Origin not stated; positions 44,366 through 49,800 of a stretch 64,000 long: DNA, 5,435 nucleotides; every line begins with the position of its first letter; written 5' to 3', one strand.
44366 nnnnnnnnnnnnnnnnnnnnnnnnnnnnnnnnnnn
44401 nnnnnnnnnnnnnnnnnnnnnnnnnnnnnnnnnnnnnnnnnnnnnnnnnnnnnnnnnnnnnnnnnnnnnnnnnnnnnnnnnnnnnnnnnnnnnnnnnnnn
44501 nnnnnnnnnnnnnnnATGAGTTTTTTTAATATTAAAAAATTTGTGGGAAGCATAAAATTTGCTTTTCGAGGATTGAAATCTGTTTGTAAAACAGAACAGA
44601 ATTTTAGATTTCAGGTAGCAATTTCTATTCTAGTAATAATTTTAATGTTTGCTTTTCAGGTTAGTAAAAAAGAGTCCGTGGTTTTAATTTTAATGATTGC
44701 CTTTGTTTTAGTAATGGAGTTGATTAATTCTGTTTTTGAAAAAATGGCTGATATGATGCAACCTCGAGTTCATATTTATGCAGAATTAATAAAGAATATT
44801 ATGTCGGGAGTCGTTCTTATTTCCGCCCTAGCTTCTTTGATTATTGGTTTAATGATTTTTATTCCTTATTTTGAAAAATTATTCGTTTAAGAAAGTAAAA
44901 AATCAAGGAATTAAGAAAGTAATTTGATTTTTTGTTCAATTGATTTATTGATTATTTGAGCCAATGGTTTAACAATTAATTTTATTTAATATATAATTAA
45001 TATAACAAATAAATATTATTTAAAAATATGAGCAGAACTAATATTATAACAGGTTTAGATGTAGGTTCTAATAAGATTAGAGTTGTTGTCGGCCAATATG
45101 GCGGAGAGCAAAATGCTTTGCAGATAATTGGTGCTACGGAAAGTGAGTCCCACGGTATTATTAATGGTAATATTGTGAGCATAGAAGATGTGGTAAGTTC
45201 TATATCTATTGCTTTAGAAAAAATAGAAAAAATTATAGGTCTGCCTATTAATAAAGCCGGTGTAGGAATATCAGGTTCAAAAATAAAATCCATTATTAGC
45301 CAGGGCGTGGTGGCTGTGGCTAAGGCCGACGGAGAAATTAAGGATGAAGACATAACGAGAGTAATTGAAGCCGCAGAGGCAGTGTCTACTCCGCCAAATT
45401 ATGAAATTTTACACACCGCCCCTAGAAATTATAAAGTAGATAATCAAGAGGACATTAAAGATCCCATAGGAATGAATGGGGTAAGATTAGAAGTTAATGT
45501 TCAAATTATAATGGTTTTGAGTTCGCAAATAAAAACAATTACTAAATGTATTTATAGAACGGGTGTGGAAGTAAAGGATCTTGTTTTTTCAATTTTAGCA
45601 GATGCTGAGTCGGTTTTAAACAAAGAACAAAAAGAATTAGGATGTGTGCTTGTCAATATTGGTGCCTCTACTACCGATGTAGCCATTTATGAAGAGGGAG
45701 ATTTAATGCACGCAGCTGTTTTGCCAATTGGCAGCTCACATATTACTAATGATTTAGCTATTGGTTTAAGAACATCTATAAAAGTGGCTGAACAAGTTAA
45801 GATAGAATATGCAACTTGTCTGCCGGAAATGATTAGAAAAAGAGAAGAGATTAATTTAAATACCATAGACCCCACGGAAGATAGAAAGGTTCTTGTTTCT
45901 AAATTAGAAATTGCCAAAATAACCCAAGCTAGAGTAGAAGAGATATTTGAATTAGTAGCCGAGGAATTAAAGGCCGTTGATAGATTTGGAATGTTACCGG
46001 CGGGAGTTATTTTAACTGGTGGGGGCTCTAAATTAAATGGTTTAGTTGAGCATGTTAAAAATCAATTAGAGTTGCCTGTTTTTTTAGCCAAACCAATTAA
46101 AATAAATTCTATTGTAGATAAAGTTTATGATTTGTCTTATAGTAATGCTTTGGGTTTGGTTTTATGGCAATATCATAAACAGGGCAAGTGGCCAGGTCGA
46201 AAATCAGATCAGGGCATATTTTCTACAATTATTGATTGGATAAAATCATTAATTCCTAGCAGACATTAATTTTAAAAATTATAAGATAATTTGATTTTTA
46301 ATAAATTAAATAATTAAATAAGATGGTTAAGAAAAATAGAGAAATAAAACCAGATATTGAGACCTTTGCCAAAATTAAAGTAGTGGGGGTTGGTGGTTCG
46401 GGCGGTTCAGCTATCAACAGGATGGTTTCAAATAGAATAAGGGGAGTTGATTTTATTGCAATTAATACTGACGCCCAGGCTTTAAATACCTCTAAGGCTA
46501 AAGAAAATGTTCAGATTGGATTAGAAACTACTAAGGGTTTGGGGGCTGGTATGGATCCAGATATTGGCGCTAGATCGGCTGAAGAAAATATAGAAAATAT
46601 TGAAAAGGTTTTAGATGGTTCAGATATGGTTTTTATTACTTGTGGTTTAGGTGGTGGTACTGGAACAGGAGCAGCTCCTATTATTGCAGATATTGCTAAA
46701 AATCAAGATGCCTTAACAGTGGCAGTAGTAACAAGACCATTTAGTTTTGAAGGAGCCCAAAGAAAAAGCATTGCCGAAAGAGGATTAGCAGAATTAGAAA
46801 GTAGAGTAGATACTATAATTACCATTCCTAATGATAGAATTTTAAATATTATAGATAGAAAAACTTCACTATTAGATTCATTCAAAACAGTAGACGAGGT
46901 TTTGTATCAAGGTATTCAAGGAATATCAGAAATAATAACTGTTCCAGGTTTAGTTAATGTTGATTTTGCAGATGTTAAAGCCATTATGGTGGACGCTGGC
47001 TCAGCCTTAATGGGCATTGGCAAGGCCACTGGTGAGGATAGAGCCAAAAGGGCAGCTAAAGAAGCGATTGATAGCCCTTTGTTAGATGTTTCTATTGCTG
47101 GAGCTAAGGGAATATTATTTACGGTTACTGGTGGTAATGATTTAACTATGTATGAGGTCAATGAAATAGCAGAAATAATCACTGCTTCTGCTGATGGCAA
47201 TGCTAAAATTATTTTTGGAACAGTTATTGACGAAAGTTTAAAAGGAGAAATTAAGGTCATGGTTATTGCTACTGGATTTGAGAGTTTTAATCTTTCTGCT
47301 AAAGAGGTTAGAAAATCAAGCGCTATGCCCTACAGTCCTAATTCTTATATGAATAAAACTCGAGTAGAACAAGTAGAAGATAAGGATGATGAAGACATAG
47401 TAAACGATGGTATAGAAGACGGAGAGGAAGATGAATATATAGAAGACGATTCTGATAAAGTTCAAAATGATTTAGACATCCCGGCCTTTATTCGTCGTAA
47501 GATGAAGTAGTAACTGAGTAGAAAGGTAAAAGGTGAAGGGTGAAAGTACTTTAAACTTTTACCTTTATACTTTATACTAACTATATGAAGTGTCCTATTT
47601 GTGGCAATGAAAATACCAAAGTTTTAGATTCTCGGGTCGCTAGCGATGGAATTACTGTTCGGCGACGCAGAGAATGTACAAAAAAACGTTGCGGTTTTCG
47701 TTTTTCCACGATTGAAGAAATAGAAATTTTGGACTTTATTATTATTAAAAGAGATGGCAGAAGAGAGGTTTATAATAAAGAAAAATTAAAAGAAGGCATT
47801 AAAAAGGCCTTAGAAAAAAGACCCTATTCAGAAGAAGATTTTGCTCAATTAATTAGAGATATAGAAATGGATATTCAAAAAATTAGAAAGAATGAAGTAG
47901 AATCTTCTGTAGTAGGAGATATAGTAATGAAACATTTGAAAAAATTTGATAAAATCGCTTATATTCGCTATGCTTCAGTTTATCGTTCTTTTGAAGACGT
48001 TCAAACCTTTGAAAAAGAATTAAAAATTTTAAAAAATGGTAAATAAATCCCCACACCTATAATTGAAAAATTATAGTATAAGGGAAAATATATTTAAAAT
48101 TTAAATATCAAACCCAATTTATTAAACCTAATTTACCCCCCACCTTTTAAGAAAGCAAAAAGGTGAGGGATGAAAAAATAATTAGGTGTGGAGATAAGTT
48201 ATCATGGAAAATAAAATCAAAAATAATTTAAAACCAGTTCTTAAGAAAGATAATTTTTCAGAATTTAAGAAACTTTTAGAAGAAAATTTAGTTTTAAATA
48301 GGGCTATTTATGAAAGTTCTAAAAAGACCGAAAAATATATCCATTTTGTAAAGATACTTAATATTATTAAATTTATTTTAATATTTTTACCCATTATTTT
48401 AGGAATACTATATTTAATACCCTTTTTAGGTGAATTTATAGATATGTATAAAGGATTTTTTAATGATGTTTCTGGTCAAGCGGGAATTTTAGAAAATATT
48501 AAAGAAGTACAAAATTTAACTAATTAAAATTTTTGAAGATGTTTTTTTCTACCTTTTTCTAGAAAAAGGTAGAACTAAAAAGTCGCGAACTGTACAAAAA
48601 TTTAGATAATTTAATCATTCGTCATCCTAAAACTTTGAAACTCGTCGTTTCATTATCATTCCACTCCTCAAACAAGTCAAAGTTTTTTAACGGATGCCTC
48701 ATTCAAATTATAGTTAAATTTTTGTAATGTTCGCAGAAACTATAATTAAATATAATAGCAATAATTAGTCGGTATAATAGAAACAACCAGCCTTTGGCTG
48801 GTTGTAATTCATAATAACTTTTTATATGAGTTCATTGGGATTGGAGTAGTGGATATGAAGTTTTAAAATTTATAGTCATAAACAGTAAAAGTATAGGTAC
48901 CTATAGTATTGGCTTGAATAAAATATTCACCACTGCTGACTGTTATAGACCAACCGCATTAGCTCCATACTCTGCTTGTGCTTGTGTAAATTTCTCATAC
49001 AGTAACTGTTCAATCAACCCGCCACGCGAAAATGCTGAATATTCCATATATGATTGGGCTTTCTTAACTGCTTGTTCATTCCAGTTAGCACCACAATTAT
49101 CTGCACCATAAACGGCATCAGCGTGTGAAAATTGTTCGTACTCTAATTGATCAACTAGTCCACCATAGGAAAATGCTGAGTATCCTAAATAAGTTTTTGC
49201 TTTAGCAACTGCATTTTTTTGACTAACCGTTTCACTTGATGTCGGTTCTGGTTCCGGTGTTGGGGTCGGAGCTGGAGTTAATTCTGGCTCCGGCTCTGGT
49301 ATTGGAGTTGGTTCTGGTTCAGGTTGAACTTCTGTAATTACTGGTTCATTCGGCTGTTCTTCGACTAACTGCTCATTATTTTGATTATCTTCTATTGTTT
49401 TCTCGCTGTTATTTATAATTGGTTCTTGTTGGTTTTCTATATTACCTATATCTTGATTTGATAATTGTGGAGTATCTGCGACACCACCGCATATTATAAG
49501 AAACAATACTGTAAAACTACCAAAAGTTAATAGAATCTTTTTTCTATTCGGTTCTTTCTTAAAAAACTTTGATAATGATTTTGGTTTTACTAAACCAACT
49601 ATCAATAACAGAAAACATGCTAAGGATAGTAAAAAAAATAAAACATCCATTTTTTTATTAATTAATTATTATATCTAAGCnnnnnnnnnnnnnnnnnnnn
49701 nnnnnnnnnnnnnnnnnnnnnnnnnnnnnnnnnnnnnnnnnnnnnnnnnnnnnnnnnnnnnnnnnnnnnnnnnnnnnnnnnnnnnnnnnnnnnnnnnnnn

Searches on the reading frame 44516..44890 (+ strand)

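Call 16: search_protein_families(library=pfam, proteins=[window:44516-44890:+], max_evalue=0.001)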
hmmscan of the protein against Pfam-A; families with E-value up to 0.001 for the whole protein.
window:44516-44890:+ (124 aa): 1 family
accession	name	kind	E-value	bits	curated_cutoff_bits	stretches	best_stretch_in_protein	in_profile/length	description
PF01219.24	DAGK_prokar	-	1.3e-27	96.1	22.3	1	14-115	1-102/102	Prokaryotic diacylglycerol kinase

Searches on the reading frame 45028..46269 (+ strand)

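Call 16: search_protein_families(library=pfam, proteins=[window:45028-46269:+], max_evalue=0.001)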
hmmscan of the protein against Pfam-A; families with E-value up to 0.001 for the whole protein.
window:45028-46269:+ (413 aa): 4 families
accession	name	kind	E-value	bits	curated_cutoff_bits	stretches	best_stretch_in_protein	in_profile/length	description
PF14450.12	FtsA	-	2.3e-33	115.7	31.8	1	207-376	1-127/127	Cell division protein FtsA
PF02491.25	SHS2_FTSA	-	7.3e-29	100.4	25.4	1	83-161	1-78/79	SHS2 domain inserted in FTSA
PF06723.19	MreB_Mbl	-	4.2e-12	46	27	1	203-355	144-305/327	MreB/Mbl protein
PF11104.14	PilM_2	-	2e-08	34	27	0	327-366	278-317/340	Type IV pilus assembly protein PilM;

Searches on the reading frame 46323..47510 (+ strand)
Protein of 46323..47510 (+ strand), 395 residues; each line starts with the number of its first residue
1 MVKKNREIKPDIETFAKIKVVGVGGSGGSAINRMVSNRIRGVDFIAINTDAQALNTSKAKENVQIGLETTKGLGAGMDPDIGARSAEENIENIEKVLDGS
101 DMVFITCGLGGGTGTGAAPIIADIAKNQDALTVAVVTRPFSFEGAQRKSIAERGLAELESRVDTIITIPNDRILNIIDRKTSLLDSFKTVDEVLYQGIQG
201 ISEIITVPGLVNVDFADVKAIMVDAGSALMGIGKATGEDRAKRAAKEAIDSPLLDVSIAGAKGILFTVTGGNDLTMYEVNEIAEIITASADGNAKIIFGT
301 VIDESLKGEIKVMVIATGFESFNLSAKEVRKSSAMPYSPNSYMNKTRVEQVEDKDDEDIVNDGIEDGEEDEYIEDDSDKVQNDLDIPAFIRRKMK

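Call 16: search_protein_families(library=pfam, proteins=[window:46323-47510:+], max_evalue=0.001)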
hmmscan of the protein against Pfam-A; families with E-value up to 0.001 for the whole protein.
window:46323-47510:+ (395 aa): 2 families
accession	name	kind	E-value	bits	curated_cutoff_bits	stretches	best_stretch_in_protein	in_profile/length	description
PF00091.31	Tubulin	-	3.1e-47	161.8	33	1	17-178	1-190/190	Tubulin/FtsZ family, GTPase domain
PF12327.13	FtsZ_C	-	1.6e-35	121.7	27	1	226-320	1-95/95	FtsZ family, C-terminal domain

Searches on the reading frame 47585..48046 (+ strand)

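Call 16: search_protein_families(library=pfam, proteins=[window:47585-48046:+], max_evalue=0.001)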
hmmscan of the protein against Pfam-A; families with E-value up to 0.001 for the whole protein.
window:47585-48046:+ (153 aa): 2 families
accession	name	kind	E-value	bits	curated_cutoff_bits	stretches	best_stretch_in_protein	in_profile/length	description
PF03477.21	ATP-cone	-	3.9e-19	69.4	25.8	1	53-138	3-87/88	ATP cone domain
PF22811.2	Zn_ribbon_NrdR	-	8.3e-18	64.5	27.2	1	1-44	1-42/42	Transcriptional repressor NrdR-like, N-terminal domain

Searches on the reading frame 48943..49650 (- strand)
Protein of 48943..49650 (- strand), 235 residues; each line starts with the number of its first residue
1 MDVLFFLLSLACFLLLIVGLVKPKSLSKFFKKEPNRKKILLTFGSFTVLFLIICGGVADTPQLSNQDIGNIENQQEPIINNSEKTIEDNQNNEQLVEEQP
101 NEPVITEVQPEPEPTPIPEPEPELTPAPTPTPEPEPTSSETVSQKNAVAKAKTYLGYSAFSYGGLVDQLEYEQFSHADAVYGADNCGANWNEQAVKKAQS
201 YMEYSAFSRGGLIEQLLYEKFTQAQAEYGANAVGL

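Call 17: search_protein_families(library=pfam, proteins=[window:48943-49650:-], max_evalue=0.001)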
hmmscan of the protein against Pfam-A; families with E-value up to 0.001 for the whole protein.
window:48943-49650:- (235 aa): 1 family
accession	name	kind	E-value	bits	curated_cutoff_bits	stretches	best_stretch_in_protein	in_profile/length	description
PF07553.16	Lipoprotein_Ltp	-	1.2e-25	89.7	23.2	2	189-231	1-46/48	Host cell surface-exposed lipoprotein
